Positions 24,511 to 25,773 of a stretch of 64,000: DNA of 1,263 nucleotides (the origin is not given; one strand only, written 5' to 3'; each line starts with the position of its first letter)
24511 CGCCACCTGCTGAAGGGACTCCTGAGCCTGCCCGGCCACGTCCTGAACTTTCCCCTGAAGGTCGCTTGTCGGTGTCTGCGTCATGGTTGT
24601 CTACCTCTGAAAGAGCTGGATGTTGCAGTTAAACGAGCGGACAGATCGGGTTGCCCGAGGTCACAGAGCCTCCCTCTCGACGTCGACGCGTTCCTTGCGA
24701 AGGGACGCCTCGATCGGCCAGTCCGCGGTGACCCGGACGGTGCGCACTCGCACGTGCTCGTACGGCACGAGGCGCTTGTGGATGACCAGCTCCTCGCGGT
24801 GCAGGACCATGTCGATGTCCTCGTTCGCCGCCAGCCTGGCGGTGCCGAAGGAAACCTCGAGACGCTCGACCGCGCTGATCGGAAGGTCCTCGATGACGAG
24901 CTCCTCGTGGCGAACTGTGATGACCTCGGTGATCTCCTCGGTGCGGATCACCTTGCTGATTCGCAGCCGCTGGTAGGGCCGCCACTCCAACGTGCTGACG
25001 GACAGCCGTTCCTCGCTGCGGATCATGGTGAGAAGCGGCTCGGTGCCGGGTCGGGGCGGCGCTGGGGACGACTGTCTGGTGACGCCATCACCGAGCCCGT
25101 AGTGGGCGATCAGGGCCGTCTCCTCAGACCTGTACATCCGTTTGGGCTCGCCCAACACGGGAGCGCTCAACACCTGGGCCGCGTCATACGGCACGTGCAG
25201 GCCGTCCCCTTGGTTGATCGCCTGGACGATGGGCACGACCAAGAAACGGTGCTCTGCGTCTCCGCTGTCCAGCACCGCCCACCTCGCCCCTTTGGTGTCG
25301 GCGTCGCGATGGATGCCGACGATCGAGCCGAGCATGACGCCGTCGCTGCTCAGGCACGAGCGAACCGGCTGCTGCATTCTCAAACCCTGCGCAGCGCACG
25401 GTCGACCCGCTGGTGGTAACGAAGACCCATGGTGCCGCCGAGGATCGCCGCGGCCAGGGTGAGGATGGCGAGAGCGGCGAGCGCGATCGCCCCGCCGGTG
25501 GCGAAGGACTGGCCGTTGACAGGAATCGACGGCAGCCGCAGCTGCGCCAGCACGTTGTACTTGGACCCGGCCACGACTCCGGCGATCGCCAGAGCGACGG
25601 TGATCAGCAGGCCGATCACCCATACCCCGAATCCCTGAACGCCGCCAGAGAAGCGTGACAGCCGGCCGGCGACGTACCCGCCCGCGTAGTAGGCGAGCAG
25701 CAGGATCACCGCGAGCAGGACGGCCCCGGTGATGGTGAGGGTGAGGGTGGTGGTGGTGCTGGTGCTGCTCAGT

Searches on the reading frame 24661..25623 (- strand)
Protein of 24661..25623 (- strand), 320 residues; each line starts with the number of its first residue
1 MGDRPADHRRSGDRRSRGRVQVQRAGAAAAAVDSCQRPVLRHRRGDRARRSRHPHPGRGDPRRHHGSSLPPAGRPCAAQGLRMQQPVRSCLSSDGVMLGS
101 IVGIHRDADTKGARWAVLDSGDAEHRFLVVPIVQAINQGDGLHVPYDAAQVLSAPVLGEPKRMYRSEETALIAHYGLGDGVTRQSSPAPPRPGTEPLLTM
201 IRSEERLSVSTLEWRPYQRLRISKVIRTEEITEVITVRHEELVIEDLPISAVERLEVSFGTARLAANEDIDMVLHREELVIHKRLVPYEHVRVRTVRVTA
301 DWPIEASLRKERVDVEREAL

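Call 38: search_protein_families(library=pfam, proteins=[window:24661-25623:-], max_evalue=0.001)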
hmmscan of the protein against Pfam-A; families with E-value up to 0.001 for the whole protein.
window:24661-25623:- (320 aa): 1 family
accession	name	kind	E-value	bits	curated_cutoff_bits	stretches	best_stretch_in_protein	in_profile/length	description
PF09557.15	DUF2382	-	5.5e-16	59.3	23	1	200-315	1-111/111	Domain of unknown function (DUF2382)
